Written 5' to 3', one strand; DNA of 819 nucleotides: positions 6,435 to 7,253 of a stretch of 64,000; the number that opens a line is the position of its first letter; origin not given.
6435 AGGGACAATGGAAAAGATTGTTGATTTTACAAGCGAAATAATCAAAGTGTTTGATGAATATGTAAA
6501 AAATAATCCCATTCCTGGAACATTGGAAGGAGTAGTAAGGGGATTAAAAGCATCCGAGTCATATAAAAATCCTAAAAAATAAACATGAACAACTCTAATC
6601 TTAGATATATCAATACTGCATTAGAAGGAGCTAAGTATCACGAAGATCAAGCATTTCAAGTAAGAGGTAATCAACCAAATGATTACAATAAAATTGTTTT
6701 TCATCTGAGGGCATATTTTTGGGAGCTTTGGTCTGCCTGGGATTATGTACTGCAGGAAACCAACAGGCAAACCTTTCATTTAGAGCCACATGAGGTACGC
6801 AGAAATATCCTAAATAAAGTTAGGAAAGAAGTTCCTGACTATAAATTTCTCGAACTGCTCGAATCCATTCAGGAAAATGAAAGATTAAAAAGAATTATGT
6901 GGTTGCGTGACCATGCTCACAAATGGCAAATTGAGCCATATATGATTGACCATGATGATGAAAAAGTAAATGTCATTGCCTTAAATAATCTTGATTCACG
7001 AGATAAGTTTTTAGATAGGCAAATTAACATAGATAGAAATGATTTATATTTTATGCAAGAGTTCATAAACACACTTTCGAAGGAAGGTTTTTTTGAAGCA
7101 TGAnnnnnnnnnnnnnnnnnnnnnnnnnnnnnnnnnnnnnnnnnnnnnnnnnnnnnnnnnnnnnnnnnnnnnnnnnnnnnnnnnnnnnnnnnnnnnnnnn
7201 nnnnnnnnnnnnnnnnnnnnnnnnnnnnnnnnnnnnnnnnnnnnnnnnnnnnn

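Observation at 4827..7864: XRE regulator divergent from a compact three-gene operon of unknowns; two adjacent genes share an N-terminal LxxAKYH motif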

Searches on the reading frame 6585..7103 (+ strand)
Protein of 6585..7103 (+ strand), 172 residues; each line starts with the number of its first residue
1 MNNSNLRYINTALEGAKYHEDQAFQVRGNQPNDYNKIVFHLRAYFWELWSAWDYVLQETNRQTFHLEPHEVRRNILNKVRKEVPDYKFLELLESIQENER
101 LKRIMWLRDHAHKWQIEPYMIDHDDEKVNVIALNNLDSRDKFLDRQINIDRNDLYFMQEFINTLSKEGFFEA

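Call 3: search_protein_families(library=pfam, proteins=[window:6585-7103:+], max_evalue=1)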
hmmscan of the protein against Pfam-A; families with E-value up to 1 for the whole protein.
window:6585-7103:+ (172 aa): 2 families
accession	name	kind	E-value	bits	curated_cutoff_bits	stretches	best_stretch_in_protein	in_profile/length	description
PF18730.6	HEPN_Cthe2314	-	5.1e-05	23.8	27.1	1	21-149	30-161/174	Cthe_2314-like HEPN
PF21118.2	DosC_2nd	-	0.03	15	31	1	50-89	64-103/110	DosC CZB-like middle domain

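Call 4: search_protein_families(library=padloc, proteins=[window:6585-7103:+], max_evalue=1)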
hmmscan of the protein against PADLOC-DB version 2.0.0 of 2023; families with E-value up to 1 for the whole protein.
window:6585-7103:+ (172 aa): 0 families

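Call 9: search_protein_families(library=ncbifam, proteins=[window:6585-7103:+], max_evalue=1)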
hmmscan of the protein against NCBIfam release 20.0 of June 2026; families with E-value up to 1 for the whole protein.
window:6585-7103:+ (172 aa): 1 family
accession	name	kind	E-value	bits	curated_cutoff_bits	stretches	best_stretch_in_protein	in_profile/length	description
TIGR02161.1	napC_nirT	subfamily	0.028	14.3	310.6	1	48-83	31-66/185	periplasmic nitrate (or nitrite) reductase c-type cytochrome, NapC/NirT family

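Call 14: find_homologous_proteins(query=window:6585-7103:+)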
Query window:6585-7103:+ (172 aa): 28 proteins with E <= 0.001 among 40 candidates.
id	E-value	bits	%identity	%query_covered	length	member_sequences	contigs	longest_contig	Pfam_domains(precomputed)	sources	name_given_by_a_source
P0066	5.2e-110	383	98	100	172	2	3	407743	-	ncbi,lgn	-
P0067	2.5e-84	299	76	98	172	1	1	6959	-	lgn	-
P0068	2.1e-83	296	77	99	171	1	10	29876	-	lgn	-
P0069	2.8e-81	290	72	100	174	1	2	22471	-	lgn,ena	-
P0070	1.5e-63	232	62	97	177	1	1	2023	-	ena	-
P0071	2.4e-63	231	61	95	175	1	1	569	-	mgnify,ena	mgnify:CR=1 FL=1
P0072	1.2e-62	229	59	99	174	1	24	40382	-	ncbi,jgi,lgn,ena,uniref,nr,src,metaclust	ncbi:MAG: hypothetical protein UV41_C0042G0003 [Candidatus Daviesbacteria bacterium GW2011_GWA2_42_7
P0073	1.6e-60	222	59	97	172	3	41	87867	-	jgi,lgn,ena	-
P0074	2.6e-60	221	60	97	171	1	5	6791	-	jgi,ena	-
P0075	8.7e-58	213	59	94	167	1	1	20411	PF18730.7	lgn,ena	-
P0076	1.3e-56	209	59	97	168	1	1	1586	PF18730.7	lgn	-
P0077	1.1e-55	206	53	97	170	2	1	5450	-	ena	-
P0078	2.5e-55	205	58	97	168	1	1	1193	PF18730.7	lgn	-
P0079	2.7e-53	198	56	96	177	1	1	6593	-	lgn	-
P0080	2.8e-51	192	54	96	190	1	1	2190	PF18730.7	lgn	-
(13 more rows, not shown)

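Call 16: find_encoding_contigs(protein=P0066, flank=10000, max_places=4)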
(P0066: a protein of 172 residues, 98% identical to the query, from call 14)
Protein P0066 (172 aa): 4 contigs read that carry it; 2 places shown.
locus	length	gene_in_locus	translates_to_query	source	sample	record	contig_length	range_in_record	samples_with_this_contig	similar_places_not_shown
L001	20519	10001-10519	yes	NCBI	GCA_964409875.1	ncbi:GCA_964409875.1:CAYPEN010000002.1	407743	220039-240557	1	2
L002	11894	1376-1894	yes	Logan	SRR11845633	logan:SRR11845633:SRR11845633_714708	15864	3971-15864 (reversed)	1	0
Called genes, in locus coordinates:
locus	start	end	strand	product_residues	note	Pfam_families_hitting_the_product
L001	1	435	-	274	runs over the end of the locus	-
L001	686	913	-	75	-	PF12844:HTH_19 (weak), PF13560:HTH_31, PF13413:HTH_25 (faint), PF13443:HTH_26, PF01381:HTH_3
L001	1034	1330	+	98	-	-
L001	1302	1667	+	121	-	-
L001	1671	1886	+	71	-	PF09397:FtsK_gamma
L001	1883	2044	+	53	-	-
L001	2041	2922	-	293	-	PF01545:Cation_efflux, PF16916:ZT_dimer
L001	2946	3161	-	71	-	PF00403:HMA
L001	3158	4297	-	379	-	PF02683:DsbD_TM (weak), PF13386:DsbD_2, PF13473:Cupredoxin_1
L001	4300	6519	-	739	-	PF00403:HMA, PF00122:E1-E2_ATPase, PF00702:Hydrolase, PF08282:Hydrolase_3 (weak)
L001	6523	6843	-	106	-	PF02583:Trns_repr_metal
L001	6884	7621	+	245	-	-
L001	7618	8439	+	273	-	PF18928:DUF5677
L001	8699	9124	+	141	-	-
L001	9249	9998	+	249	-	-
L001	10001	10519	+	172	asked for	-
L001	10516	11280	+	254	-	-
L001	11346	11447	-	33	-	-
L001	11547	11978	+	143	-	PF00903:Glyoxalase, PF06983:3-dmu-9_3-mt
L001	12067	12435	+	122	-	-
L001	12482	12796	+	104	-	PF08922:DUF1905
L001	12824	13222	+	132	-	PF00903:Glyoxalase (weak), PF18029:Glyoxalase_6 (weak), PF22677:Ble-like_N (weak)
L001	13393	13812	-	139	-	-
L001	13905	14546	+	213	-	PF00625:Guanylate_kin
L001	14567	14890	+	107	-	PF12840:HTH_20, PF01022:HTH_5, PF13412:HTH_24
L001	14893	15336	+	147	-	PF08327:AHSA1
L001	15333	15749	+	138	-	PF08327:AHSA1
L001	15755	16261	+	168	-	PF08327:AHSA1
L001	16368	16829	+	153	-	PF06983:3-dmu-9_3-mt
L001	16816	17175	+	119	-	PF08818:DUF1801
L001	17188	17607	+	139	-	PF04238:DUF420 (weak)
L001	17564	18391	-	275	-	PF01509:TruB_N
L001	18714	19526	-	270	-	PF01040:UbiA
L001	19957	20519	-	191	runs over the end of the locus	PF00510:COX3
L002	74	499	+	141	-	-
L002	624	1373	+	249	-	-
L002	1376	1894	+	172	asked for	-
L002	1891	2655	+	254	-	-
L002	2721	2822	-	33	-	-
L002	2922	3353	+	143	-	PF00903:Glyoxalase, PF06983:3-dmu-9_3-mt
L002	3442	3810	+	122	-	-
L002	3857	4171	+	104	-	PF08922:DUF1905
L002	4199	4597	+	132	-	PF00903:Glyoxalase (weak), PF18029:Glyoxalase_6 (weak), PF22677:Ble-like_N (weak)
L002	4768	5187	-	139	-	-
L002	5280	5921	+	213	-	PF00625:Guanylate_kin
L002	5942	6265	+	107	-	PF12840:HTH_20, PF01022:HTH_5, PF13412:HTH_24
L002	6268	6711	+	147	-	PF08327:AHSA1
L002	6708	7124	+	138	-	PF08327:AHSA1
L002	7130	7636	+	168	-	PF08327:AHSA1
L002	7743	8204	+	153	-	PF06983:3-dmu-9_3-mt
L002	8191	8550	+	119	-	PF08818:DUF1801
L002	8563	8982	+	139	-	PF04238:DUF420 (weak)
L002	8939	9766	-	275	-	PF01509:TruB_N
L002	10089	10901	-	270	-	PF01040:UbiA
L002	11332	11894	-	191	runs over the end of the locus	PF00510:COX3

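Call 17: find_encoding_contigs(protein=P0072, flank=6000, max_places=4)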
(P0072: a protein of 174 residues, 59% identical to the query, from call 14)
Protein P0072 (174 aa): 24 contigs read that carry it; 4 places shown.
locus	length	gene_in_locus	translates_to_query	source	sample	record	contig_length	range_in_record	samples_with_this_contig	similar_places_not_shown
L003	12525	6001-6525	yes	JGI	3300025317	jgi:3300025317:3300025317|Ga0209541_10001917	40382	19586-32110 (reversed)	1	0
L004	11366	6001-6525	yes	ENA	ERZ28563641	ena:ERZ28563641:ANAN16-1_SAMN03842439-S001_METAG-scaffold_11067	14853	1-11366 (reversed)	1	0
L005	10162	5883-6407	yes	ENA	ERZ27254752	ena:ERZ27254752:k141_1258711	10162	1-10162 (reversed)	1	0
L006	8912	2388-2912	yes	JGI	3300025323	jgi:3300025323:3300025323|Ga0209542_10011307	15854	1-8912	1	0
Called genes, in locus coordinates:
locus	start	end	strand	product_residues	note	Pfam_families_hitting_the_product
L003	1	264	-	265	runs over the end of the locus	PF00950:ABC-3, PF01032:FecCD (weak)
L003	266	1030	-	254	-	PF00005:ABC_tran, PF13304:AAA_21 (faint)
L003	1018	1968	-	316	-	PF01297:ZnuA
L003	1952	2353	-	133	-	PF01475:FUR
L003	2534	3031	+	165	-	PF08327:AHSA1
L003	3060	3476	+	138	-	PF00903:Glyoxalase (weak)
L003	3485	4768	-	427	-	PF07690:MFS_1, PF11700:ATG22, PF07690:MFS_1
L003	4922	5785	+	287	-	PF00892:EamA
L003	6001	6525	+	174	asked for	-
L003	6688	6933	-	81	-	PF10049:DUF2283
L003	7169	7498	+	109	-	-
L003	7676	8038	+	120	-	PF00903:Glyoxalase, PF18029:Glyoxalase_6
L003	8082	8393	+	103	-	PF01035:DNA_binding_1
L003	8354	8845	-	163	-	-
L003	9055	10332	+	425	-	PF00438:S-AdoMet_synt_N, PF02772:S-AdoMet_synt_M, PF02773:S-AdoMet_synt_C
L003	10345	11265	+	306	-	PF01408:GFO_IDH_MocA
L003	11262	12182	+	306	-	PF00535:Glycos_transf_2, PF10111:Glyco_tranf_2_2 (faint)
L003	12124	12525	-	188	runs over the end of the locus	PF00908:dTDP_sugar_isom, PF14667:Polysacc_synt_C (weak)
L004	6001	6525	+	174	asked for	-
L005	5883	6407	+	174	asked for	-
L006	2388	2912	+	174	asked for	-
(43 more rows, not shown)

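Call 18: find_encoding_contigs(protein=P0073, flank=6000, max_places=4)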
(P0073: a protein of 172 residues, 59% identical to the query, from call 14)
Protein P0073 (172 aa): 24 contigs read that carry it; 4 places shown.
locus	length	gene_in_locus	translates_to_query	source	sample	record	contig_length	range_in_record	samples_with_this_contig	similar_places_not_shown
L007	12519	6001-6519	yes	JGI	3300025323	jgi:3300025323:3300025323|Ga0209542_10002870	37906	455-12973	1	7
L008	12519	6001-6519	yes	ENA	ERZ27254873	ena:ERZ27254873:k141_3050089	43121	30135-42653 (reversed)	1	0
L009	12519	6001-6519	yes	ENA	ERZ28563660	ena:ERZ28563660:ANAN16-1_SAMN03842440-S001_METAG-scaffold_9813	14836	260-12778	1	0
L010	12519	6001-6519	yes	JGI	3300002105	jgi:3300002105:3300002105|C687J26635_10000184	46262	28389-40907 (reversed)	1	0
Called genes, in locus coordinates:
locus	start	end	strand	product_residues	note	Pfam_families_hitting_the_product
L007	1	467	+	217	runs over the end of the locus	PF13676:TIR_2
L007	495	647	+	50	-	-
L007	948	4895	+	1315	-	PF10544:T5orf172 (faint), PF04851:ResIII, PF18766:SWI2_SNF2 (faint), PF07669:Eco57I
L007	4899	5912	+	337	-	-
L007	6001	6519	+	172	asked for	-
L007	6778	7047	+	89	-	PF02604:PhdYeFM_antitox (weak)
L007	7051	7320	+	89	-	-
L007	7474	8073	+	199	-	PF04326:SLFN_AlbA_2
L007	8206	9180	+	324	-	PF26549:Tricorn_N (faint)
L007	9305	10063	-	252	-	PF00481:PP2C (weak), PF13672:PP2C_2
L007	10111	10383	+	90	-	-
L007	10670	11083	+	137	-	-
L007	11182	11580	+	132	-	-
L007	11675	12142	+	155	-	PF03073:TspO_MBR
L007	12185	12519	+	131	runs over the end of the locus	PF01641:SelR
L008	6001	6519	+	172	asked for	-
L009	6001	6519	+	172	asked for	-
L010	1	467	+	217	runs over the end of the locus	PF13676:TIR_2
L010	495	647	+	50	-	-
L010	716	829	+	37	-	-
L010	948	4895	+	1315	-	-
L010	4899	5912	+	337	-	-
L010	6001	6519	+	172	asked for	-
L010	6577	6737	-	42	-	-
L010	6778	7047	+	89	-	PF02604:PhdYeFM_antitox (weak)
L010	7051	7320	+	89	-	-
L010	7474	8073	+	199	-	PF04326:SLFN_AlbA_2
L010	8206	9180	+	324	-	PF26549:Tricorn_N (faint)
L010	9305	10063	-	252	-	-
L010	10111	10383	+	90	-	-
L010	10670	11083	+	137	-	-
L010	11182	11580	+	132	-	-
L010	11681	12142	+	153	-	PF03073:TspO_MBR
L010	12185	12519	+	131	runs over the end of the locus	PF01641:SelR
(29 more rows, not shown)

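Call 19: find_encoding_contigs(protein=P0068, flank=6000, max_places=3)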
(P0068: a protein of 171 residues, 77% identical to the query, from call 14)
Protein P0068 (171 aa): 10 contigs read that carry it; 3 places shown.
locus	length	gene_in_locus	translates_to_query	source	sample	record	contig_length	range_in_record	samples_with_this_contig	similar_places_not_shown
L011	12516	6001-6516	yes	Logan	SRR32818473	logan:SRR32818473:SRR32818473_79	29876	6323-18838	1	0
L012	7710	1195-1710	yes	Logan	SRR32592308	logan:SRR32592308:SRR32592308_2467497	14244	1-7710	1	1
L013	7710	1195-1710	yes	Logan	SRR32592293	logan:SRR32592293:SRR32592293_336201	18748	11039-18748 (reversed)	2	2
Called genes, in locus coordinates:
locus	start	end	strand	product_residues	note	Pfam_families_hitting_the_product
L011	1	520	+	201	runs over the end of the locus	-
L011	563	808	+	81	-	-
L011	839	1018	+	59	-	-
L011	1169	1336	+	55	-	PF12728:HTH_17, PF00376:MerR (weak)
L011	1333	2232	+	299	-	PF02899:Phage_int_SAM_1 (weak), PF00589:Phage_integrase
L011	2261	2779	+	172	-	PF11611:DUF4352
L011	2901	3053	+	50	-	-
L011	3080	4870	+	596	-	PF07508:Recombinase (weak)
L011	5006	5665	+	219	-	PF05552:MS_channel_1st_1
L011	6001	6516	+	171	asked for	-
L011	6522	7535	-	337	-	-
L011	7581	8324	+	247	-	-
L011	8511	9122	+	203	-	PF01872:RibD_C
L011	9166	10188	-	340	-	-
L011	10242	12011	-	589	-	PF00664:ABC_membrane, PF03193:RsgA_GTPase (faint), PF02463:SMC_N, PF00005:ABC_tran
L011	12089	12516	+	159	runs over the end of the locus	PF05163:DinB (weak), PF04978:MST (weak), PF12867:DinB_2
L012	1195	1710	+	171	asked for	-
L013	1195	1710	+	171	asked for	-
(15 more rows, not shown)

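Call 36: search_protein_families(library=pfam, proteins=[L007:4899-5912:+, L011:6522-7535:-, L011:7581-8324:+], max_evalue=1)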
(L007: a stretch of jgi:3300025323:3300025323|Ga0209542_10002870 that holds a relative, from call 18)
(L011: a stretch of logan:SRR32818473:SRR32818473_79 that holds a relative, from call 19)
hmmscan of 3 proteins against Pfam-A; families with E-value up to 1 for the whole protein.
L007:4899-5912:+ (337 aa): 0 families

L011:6522-7535:- (337 aa): 2 families
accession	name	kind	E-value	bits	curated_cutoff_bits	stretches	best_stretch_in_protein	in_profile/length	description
PF21784.3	Bflower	-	0.0034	18.2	25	1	248-306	23-82/116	4-fold beta flower protein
PF11949.14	DUF3466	-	0.02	13.9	25.1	1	273-289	435-451/609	Protein of unknown function (DUF3466)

L011:7581-8324:+ (247 aa): 0 families

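Call 41: search_protein_families(library=pfam, alignment_id=A1, max_evalue=0.1)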
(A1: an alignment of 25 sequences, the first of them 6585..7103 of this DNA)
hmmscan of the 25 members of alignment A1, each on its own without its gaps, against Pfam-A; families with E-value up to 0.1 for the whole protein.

A. member 1, window:6585-7103:+ (172 aa): 2 families
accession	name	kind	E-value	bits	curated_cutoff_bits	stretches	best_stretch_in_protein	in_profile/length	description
PF18730.6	HEPN_Cthe2314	-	5.1e-05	23.8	27.1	1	21-149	30-161/174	Cthe_2314-like HEPN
PF21118.2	DosC_2nd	-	0.03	15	31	1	50-89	64-103/110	DosC CZB-like middle domain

B. families by the number of members that match (of 25 scanned): 8 families
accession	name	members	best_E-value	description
PF18730.6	HEPN_Cthe2314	13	1.1e-06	Cthe_2314-like HEPN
PF04693.18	DDE_Tnp_2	1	0.0076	Archaeal putative transposase ISC1217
PF16263.11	DUF4917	1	0.012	Domain of unknown function (DUF4917)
PF01068.26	DNA_ligase_A_M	1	0.025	ATP dependent DNA ligase domain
PF21118.2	DosC_2nd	1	0.03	DosC CZB-like middle domain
PF23387.2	TPR_IFT80_172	1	0.033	IFT80/172/WDR35/WDR19 TPR domain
PF12807.12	eIF3_p135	1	0.049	Translation initiation factor eIF3 subunit 135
PF00271.37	Helicase_C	1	0.08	Helicase conserved C-terminal domain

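Call 48: search_solved_structures(query=A1, max_evalue=10, show_alignments=2)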
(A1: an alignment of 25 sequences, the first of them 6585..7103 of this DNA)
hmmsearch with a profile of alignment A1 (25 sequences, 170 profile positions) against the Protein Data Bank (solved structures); distinct sequences matched with E-value up to 10: 3.
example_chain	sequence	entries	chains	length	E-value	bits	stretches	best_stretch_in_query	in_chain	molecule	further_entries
9axt_Af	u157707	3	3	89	0.6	12.9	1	67-115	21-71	Small ribosomal subunit protein eS25A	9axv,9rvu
4ato_A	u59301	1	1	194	0.81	12.5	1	78-146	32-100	TOXN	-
2hqy_A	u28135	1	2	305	0.94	12.3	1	46-87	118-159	conserved hypothetical protein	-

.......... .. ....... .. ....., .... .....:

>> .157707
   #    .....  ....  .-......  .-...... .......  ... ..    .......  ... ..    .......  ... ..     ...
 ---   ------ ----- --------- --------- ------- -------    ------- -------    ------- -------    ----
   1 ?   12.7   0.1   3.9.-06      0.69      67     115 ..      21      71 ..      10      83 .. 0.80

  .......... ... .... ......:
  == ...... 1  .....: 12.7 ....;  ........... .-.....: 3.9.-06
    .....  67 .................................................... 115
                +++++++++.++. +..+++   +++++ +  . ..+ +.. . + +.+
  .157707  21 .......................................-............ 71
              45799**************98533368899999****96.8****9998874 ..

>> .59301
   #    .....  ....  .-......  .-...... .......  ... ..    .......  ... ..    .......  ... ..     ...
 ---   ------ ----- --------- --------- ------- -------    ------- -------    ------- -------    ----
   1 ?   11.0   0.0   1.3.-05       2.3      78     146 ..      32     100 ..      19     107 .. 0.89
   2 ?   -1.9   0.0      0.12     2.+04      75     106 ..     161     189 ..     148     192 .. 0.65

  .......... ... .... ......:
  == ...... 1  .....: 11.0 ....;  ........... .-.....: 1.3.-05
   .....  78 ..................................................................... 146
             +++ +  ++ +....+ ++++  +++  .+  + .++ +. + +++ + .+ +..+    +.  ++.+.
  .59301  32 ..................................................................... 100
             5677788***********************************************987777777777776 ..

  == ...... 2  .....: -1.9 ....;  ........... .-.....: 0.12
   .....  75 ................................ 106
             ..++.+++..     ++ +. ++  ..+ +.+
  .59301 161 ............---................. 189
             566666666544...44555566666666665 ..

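Call 71: search_protein_families(library=phrogs, proteins=[window:6585-7103:+], max_evalue=0.01)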
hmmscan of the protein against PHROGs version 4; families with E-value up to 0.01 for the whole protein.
window:6585-7103:+ (172 aa): 0 families

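Call 89: find_related_loci(query=A1, collection=viral_contigs, flank=6000)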
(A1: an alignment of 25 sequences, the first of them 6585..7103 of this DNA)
Query A1 (172 aa) in viral_contigs; peptide patterns used: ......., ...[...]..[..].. (x = any residue, [..] = any of these).
26 stretches matched a pattern, but none encodes a relative of the query by tblastn (E <= 1e-3).

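Call 114: search_dna_similar(query=window:6585-7103:+, collection=plasmids, mode=protein, max_evalue=0.1, max_rows=8)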
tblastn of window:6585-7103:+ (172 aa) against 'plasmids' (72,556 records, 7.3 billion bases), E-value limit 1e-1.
No match.

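Call 115: find_encoding_contigs(protein=P0069, flank=8000, max_places=3)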
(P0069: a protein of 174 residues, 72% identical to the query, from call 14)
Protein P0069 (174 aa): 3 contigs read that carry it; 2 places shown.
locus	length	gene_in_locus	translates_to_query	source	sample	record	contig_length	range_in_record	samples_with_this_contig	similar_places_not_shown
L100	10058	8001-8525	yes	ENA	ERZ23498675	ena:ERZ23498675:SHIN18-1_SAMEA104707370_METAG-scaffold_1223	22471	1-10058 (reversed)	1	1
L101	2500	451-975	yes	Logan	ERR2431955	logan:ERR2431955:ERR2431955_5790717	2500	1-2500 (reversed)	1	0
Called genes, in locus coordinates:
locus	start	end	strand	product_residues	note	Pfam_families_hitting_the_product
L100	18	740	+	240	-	-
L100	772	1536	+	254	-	PF16199:Radical_SAM_C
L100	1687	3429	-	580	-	-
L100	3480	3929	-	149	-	-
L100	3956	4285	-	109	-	-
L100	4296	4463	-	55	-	PF10055:DUF2292 (weak)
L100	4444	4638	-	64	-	-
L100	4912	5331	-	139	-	PF03592:Terminase_2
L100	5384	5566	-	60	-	-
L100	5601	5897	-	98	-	-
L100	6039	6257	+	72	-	PF12844:HTH_19, PF13560:HTH_31, PF13443:HTH_26 (weak), PF01381:HTH_3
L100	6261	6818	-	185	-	PF18931:DUF5680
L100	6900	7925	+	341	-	PF03576:Peptidase_S58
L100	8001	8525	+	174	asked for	-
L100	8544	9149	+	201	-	PF00300:His_Phos_1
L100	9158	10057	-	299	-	?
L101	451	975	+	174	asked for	-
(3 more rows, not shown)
